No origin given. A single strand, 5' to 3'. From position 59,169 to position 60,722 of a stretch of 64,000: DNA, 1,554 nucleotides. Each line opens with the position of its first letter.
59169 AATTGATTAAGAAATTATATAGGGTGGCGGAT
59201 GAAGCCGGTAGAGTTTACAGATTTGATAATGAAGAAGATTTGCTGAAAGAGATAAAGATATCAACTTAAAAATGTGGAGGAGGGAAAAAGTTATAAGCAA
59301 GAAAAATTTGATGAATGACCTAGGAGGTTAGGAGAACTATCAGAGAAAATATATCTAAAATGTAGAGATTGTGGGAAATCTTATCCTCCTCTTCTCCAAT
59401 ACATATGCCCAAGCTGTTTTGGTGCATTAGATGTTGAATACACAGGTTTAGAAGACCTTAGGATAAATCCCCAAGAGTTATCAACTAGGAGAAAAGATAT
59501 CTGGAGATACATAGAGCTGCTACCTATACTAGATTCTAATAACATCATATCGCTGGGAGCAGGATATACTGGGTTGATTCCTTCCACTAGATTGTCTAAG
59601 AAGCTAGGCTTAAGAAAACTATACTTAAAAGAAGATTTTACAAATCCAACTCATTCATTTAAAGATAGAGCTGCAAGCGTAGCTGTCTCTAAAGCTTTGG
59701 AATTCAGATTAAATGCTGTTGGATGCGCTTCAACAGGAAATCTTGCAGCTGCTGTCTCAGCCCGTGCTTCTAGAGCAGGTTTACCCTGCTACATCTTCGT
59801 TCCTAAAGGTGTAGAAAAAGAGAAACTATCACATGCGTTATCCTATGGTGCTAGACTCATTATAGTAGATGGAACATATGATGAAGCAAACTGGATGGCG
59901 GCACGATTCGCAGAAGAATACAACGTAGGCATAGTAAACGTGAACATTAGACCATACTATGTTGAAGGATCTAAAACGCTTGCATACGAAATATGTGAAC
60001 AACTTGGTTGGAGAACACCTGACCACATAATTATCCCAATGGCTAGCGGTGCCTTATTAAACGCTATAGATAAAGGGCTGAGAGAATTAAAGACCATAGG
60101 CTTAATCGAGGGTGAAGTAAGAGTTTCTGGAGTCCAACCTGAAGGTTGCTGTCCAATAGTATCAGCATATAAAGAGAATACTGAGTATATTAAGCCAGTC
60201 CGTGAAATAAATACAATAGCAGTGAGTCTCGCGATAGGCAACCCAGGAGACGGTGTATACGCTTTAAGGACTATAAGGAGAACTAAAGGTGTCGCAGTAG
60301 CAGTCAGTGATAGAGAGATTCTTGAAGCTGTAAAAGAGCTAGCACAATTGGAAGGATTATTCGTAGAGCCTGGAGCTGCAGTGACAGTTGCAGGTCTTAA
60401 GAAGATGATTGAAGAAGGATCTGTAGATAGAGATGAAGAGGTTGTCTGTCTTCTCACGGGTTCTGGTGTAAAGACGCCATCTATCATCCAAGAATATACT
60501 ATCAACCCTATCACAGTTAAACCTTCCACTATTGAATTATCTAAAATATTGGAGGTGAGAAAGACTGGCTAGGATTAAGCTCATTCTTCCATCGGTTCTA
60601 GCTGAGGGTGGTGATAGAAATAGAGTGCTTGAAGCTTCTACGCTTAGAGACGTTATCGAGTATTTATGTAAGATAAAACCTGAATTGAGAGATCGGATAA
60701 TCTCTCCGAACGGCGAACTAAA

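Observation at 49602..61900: Sulfur-trafficking supercluster: CysO-type protein thiocarboxylate carrier + E1 with two candidate PLP sulfhydrylases (CysM-like and ThrC-like), a sulfite reductase and IscS/IscU/SufS/TusA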

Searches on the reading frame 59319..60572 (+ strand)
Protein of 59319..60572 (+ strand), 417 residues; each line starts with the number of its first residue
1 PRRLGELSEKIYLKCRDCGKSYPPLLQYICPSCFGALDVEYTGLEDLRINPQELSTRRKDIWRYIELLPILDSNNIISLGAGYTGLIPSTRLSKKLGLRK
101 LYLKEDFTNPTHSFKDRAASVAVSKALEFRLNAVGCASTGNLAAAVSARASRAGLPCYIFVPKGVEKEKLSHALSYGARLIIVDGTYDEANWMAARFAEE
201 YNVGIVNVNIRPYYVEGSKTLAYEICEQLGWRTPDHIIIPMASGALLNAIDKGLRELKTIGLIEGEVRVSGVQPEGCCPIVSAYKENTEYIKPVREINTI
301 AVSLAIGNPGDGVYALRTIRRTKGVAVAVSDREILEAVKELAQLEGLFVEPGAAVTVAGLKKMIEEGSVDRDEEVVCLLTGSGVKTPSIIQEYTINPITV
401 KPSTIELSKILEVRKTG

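Call 11: search_protein_families(library=ncbifam, proteins=[window:59319-60572:+], max_evalue=0.001)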
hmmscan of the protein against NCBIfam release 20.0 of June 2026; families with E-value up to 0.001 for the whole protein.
window:59319-60572:+ (417 aa): 41 families (the best 25 are shown)
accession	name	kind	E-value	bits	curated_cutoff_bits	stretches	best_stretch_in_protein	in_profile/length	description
NF006050.0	PRK08197.1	equivalog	1.8e-93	313.5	303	1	11-393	7-391/406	threonine synthase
TIGR00260.1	thrC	equivalog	5.1e-86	288.9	167.1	1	61-387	1-339/340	threonine synthase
NF004170.0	PRK05638.1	equivalog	5.5e-75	252.6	421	1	13-410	2-379/442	threonine synthase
NF005035.0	PRK06450.1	equivalog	1.6e-54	185.1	301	1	13-386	4-337/338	threonine synthase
NF006205.0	PRK08329.1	equivalog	9.6e-54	182.7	358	1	13-385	2-345/347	threonine synthase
NF004996.0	PRK06381.1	equivalog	3.2e-46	157.8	266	1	82-382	14-317/319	threonine synthase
TIGR01127.1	ilvA_1Cterm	equivalog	1.8e-29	102.9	378.75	1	84-384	1-286/380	threonine ammonia-lyase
NF006390.0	PRK08639.1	equivalog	4.5e-28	98.4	421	1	84-382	26-313/418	threonine ammonia-lyase IlvA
NF006094.0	PRK08246.1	subfamily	2.4e-27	96.2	331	1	96-384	34-304/310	serine/threonine dehydratase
NF005680.0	PRK07476.1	equivalog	2.5e-27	95.7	413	1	74-386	14-313/326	hydroxyectoine utilization dehydratase EutB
NF005292.0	PRK06815.1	equivalog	4.2e-25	88.5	371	1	82-384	20-308/320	threonine/serine dehydratase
NF006674.0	PRK09224.1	subfamily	5.3e-25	88.1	577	1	84-384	26-314/508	threonine ammonia-lyase IlvA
TIGR01124.1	ilvA_2Cterm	equivalog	7.3e-25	87.5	411.3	1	82-384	16-306/499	threonine ammonia-lyase, biosynthetic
TIGR02079.1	THD1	equivalog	6.5e-24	84.5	440.55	1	84-383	17-306/410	threonine ammonia-lyase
NF005600.0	PRK07334.1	equivalog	3.6e-23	81.8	496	1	83-385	28-313/408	threonine ammonia-lyase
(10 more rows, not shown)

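Call 23: search_solved_structures(query=window:59319-60572:+, max_evalue=1e-10, show_alignments=2)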
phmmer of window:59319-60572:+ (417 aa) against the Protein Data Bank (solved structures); distinct sequences matched with E-value up to 1e-10: 24.
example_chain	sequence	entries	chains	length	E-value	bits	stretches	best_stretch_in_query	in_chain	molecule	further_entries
2zsj_A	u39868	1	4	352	4e-70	240.4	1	61-411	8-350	Threonine synthase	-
2d1f_A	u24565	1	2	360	6.7e-61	210.1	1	63-405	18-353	Threonine synthase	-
6cgq_A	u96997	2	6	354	5.4e-60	207.1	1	61-402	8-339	Threonine synthase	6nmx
1uim_A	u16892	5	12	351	1.1e-57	199.4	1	61-395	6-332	Threonine Synthase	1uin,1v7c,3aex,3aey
1e5x_A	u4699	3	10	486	3.2e-36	128.8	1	61-396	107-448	THREONINE SYNTHASE | THREONINE SYNTHASE 1, CHLOROPLASTIC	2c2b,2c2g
8y1j_A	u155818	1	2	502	1.4e-19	74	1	83-383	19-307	L-threonine dehydratase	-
5cvc_A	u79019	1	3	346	1.5e-17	67.3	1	84-382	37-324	Serine racemase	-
8zkv_A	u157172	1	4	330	1.1e-15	61.2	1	85-385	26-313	L-threonine dehydratase biosynthetic IlvA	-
43cq_A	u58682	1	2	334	1.1e-15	61.2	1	85-385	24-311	L-threonine dehydratase biosynthetic IlvA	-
1pwe_A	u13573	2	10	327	4.8e-15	59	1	86-359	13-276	L-serine dehydratase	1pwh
1tdj_A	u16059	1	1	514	3.3e-14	56.3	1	85-385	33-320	BIOSYNTHETIC THREONINE DEAMINASE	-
9d2q_A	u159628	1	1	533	3.6e-14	56.2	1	85-385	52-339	L-threonine dehydratase biosynthetic IlvA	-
2gn0_A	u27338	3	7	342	4.1e-14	56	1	84-385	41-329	Threonine dehydratase catabolic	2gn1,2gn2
4h27_A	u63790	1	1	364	2.1e-13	53.6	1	88-360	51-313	L-serine dehydratase/L-threonine deaminase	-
1v71_A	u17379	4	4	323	5.2e-13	52.4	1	80-366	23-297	Hypothetical protein C320.14 in chromosome III | Uncharacterized protein C320.14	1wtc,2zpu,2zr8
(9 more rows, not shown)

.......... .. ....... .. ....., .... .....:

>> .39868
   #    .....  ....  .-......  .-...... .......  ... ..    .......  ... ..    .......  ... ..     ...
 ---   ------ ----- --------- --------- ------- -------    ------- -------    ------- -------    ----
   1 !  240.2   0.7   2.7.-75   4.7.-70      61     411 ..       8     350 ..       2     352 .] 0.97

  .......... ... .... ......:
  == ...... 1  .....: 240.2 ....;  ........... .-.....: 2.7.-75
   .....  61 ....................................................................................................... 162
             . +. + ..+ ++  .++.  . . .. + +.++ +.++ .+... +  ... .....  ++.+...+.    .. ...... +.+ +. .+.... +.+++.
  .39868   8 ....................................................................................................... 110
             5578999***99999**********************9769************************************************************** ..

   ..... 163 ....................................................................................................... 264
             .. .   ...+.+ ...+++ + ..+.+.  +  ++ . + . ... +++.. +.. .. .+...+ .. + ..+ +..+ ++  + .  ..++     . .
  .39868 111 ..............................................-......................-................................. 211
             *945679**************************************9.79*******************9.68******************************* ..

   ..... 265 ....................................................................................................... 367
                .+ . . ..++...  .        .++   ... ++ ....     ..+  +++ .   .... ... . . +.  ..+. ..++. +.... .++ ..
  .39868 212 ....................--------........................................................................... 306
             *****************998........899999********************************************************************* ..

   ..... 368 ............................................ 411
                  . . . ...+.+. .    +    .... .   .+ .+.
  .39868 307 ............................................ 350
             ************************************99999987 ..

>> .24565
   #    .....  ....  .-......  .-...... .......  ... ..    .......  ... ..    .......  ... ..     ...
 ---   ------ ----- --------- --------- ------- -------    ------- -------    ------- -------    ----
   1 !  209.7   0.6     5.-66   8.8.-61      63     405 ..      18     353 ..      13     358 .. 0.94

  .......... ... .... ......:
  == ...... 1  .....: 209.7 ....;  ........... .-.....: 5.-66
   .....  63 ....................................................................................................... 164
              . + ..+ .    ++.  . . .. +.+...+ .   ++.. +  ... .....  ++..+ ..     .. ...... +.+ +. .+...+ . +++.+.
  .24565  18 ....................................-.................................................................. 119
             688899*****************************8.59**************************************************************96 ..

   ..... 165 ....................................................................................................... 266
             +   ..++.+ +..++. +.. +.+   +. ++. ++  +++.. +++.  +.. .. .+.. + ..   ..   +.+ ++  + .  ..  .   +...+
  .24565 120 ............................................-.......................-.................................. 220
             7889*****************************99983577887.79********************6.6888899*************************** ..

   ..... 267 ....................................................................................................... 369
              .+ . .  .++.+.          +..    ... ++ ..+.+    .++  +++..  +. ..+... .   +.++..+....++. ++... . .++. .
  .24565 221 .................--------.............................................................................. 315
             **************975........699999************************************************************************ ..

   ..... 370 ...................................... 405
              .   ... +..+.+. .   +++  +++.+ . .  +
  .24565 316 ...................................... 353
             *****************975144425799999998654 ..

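Call 25: find_homologous_proteins(query=window:59319-60572:+, max_evalue=1e-30)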
Query window:59319-60572:+ (417 aa): 7813 proteins with E <= 1e-30 among 8000 candidates; the best 120 are listed.
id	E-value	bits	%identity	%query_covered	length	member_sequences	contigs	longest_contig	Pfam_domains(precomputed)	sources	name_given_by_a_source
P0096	1.6e-230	784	82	100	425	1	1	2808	PF00291.32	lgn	-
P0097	1.3e-214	731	76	97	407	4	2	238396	PF00291.32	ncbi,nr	ncbi:MAG: threonine synthase [Nitrososphaeria archaeon]|nr:threonine synthase [Nitrososphaeria archa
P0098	1.6e-210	718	76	97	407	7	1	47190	PF00291.32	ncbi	ncbi:MAG: threonine synthase [Nitrososphaerota archaeon]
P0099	3.9e-208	710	88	86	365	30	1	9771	PF00291.32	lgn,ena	-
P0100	7.1e-203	692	83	89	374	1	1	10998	PF00291.32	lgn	-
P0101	3.3e-199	680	93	79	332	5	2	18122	PF00291.32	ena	-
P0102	1.8e-191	655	77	89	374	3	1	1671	PF00291.32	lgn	-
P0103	1.6e-181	622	78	84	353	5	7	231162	PF00291.32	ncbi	ncbi:MAG: threonine synthase [Nitrososphaerota archaeon]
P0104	7.9e-180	617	65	99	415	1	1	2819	PF00291.32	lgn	-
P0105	1.7e-175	602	65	97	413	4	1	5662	PF00291.32,PF05810.20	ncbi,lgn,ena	-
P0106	3.1e-166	572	62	97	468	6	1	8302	PF00291.32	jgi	-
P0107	4.1e-161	555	60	97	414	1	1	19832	PF00291.32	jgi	-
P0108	1.4e-160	553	61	97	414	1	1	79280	PF00291.32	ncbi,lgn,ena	-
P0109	1.2e-153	530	68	84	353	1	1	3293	PF00291.32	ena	-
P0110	6.1e-147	508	57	97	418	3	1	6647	PF00291.32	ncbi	ncbi:MAG: threonine synthase [Candidatus Bathyarchaeia archaeon]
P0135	2.0e-141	490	54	96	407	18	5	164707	PF00291.32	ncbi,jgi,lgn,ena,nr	ncbi:MAG: threonine synthase [Thaumarchaeota archaeon]|nr:threonine synthase [Nitrososphaerota archa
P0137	2.6e-141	490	53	98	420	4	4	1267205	PF00291.32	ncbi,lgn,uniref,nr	ncbi:threonine synthase [Candidatus Hecatella orcuttiae]|uniref:threonine synthase n=1 Tax=Candidatu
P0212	1.4e-137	478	53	96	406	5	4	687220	PF00291.32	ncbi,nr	ncbi:MAG: threonine synthase [Candidatus Bathyarchaeia archaeon]|nr:threonine synthase [Candidatus B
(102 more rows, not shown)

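Call 37: search_dna_similar(query=window:59319-60572:+, collection=plasmids, mode=protein, max_rows=40, max_evalue=1e-20)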
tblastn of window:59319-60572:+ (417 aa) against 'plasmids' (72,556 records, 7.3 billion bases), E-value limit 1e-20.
Records with a match: 139; places in all: 149; records where one place covers at least 80% of the query: 121.
Best place of each record, by identity: <60% 139.
By first word of the organism name: Mesorhizobium 13; Azospirillum 10; Natrinema 8; Priestia 7; Halorussus 7; Haloarcula 6; Haladaptatus 5; Streptomyces 5; Cytobacillus 5; Acinetobacter 4; and 48 more.
By predicted mobility (MOB-suite, as given by PLSDB): non-mobilizable 115; mobilizable 15; conjugative 9.
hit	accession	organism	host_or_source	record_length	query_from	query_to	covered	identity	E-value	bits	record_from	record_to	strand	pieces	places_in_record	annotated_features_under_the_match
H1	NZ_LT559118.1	Nonomuraea gerenzanensis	-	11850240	1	403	97%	45.4%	2e-96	323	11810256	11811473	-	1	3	none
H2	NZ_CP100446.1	Natrinema caseinilyticum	marine sediment,sediment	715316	13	413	96%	36.5%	4e-61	221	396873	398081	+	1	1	thrC: threonine synthase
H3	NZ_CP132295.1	Natronococcus sp. AD-5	cell culture,sediment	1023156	13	413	96%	36.4%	2e-64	231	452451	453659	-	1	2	record has no annotation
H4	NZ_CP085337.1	Haladaptatus halobius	cell culture,saline soil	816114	13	410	95%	36.5%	5e-61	221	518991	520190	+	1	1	thrC: threonine synthase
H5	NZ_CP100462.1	Salinigranum marinum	cell culture,Saline soil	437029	13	402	94%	37.1%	2e-63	228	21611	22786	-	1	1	thrC: threonine synthase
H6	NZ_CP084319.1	Haloterrigena alkaliphila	Salt lake,Salt lake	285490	13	411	96%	36.2%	4e-62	224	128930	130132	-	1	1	thrC: threonine synthase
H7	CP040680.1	Halostella pelagica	pure culture,isolated from salted brown ...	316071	13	385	89%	38.7%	3e-54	201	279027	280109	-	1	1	record has no annotation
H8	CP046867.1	Salinibaculum litoreum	pure culture,isolated from salted brown ...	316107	13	385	89%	38.8%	1e-43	203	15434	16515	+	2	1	record has no annotation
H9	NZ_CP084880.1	Natrinema halophilum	pure culture,salt mine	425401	13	413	96%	35.9%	1e-62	226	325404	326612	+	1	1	thrC: threonine synthase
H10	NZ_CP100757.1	Natrinema gelatinilyticum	marine sediment,sediment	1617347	13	413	96%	35.9%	3e-60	219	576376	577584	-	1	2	record has no annotation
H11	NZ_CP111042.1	Haladaptatus caseinilyticus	cell culture,sediment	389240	3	385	92%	37.1%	2e-60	219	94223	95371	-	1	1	thrC: threonine synthase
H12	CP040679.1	Halostella pelagica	pure culture,isolated from salted brown ...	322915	13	411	96%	35.5%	6e-61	220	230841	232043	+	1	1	record has no annotation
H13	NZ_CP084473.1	Natrinema sp. DC36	cell culture,sediment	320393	13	411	96%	35.5%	1e-60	219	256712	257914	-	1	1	thrC: threonine synthase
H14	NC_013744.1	Haloterrigena turkmenica DSM 5511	-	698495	13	411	96%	35.5%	3e-60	218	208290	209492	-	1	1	thrC: threonine synthase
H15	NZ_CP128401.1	Candidatus Chlorohelix allophototropha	Single colony of Candidatus Chlorohelix ...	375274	13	390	91%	37.4%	2e-55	205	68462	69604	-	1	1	threonine synthase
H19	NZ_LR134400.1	Listeria monocytogenes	Homo sapiens,Vein blood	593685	63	399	81%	40.8%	5e-56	206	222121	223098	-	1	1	thrC: threonine synthase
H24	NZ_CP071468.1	Priestia megaterium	whole organism,Hypersaline environment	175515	10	393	92%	35.3%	8e-59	214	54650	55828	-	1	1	thrC: threonine synthase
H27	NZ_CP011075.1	Brevibacillus laterosporus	Oryza sativa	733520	47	406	86%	37.4%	1e-57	211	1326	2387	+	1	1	thrC: threonine synthase | homoserine dehydrogenase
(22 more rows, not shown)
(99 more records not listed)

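Call 38: get_annotated_region(hit=H1, flank=6000)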
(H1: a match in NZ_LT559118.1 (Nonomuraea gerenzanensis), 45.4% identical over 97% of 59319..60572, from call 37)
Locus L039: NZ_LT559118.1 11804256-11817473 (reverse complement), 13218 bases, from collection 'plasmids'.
description: Nonomuraea gerenzanensis isolate nono1 plasmid I, complete sequence
organism: Nonomuraea gerenzanensis (NCBI taxid 93944)
taxonomy: Bacteria; Actinomycetota; Actinomycetes; Streptosporangiales; Streptosporangiaceae; Nonomuraea; Nonomuraea gerenzanensis
host: -; source: -; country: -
typing (MOB-suite, as given by PLSDB): non-mobilizable
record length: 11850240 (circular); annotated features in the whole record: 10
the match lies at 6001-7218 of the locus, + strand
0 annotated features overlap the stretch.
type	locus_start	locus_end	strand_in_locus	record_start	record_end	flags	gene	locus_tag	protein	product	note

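Call 43: get_annotated_region(hit=H2, flank=4000)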
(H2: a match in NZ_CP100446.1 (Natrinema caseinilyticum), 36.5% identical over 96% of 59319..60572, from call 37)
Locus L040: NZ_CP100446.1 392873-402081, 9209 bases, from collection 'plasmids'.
description: Natrinema caseinilyticum strain ZJ2 plasmid unnamed1, complete sequence
organism: Natrinema caseinilyticum (NCBI taxid 2961570)
taxonomy: Archaea; Euryarchaeota; Halobacteria; Halobacteriales; Natrialbaceae; Natrinema; Natrinema caseinilyticum
host: -; source: marine sediment,sediment; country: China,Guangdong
typing (MOB-suite, as given by PLSDB): non-mobilizable
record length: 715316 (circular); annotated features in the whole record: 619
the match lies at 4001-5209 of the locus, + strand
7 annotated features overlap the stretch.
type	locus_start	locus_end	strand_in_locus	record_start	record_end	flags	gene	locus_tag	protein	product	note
CDS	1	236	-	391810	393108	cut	-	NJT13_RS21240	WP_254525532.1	amidohydrolase family protein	-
CDS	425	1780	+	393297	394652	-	-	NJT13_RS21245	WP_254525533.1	amidohydrolase family protein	-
CDS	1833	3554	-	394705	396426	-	-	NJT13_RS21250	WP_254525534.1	inositol monophosphatase family protein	-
CDS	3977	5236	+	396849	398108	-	thrC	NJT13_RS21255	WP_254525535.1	threonine synthase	GO:0009088 - threonine biosynthetic process [Evidence IEA]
CDS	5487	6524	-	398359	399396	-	-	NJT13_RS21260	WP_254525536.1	LLM class flavin-dependent oxidoreductase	-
CDS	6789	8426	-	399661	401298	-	-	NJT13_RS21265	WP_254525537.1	D-aminoacylase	-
CDS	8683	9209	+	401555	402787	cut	-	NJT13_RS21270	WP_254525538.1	Zn-dependent hydrolase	-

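Call 44: get_annotated_region(hit=H24, flank=4000)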
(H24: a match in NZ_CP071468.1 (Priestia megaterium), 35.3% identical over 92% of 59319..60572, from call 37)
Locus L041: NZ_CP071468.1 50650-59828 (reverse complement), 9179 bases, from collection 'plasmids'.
description: Priestia megaterium strain H2 plasmid punamed2, complete sequence
organism: Priestia megaterium (NCBI taxid 1404)
taxonomy: Bacteria; Bacillota; Bacilli; Bacillales; Bacillaceae; Priestia; Priestia megaterium
host: -; source: whole organism,Hypersaline environment; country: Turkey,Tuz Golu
typing (MOB-suite, as given by PLSDB): non-mobilizable; replicon rep_cluster_385
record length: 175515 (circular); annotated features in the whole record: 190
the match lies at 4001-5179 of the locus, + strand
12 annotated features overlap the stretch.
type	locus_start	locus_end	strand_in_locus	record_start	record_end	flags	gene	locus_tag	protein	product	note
CDS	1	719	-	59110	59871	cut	-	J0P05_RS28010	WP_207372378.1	class I SAM-dependent methyltransferase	-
CDS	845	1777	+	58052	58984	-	-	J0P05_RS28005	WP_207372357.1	LysR family transcriptional regulator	GO:0006355 - regulation of DNA-templated transcription [Evidence IEA]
CDS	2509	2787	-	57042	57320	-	-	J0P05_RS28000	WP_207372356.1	putative quinol monooxygenase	-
CDS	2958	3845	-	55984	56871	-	-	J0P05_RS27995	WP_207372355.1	LysR family transcriptional regulator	GO:0006355 - regulation of DNA-templated transcription [Evidence IEA]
CDS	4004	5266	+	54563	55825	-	thrC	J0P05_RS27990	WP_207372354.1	threonine synthase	GO:0009088 - threonine biosynthetic process [Evidence IEA]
CDS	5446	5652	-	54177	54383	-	-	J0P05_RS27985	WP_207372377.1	cold-shock protein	-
CDS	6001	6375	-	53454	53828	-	-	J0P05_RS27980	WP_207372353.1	DUF4430 domain-containing protein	-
CDS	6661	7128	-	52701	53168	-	-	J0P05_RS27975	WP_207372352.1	YsnF/AvaK domain-containing protein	-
CDS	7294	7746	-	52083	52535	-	-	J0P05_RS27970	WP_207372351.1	YsnF/AvaK domain-containing protein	-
CDS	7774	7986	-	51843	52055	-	-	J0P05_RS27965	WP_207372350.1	hypothetical protein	-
CDS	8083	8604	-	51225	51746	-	-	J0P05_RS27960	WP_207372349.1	undecaprenyl-diphosphatase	-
CDS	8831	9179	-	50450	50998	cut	-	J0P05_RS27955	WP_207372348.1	YhcN/YlaJ family sporulation lipoprotein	GO:0030436 - asexual sporulation [Evidence IEA]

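Call 45: get_annotated_region(hit=H19, flank=3000)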
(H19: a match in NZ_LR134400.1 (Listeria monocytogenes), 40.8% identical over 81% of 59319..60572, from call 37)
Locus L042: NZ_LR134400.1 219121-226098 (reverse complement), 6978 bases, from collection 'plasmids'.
description: Listeria monocytogenes strain NCTC7974 plasmid 3, complete sequence
organism: Listeria monocytogenes (NCBI taxid 1639)
taxonomy: Bacteria; Bacillota; Bacilli; Bacillales; Listeriaceae; Listeria; Listeria monocytogenes
host: -; source: Homo sapiens,Vein blood; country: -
typing (MOB-suite, as given by PLSDB): non-mobilizable
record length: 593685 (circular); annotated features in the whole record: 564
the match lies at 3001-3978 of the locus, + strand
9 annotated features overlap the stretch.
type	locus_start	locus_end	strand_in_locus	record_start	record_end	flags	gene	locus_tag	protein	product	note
CDS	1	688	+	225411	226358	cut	-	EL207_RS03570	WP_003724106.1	glycosyltransferase family 2 protein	-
CDS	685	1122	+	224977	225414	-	gtcA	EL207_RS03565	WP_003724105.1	cell wall teichoic acid glycosylation protein GtcA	-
CDS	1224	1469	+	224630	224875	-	-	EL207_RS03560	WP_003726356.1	type B 50S ribosomal protein L31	GO:0006412 - translation [Evidence IEA]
CDS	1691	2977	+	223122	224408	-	-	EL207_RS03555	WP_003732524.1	homoserine dehydrogenase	GO:0006520 - amino acid metabolic process [Evidence IEA]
CDS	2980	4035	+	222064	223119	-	thrC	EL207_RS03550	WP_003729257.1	threonine synthase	GO:0009088 - threonine biosynthetic process [Evidence IEA]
CDS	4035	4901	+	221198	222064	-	thrB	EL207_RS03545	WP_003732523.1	homoserine kinase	GO:0009088 - threonine biosynthetic process [Evidence IEA]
CDS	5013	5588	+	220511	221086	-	-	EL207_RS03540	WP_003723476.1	thymidine kinase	-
CDS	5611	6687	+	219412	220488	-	prfA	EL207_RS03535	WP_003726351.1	peptide chain release factor 1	GO:0006415 - translational termination [Evidence IEA]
CDS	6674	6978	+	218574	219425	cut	prmC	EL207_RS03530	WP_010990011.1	peptide chain release factor N(5)-glutamine methyltransferase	GO:0018364 - peptidyl-glutamine methylation [Evidence IEA]; GO:0006412 - translation [Evidence IEA]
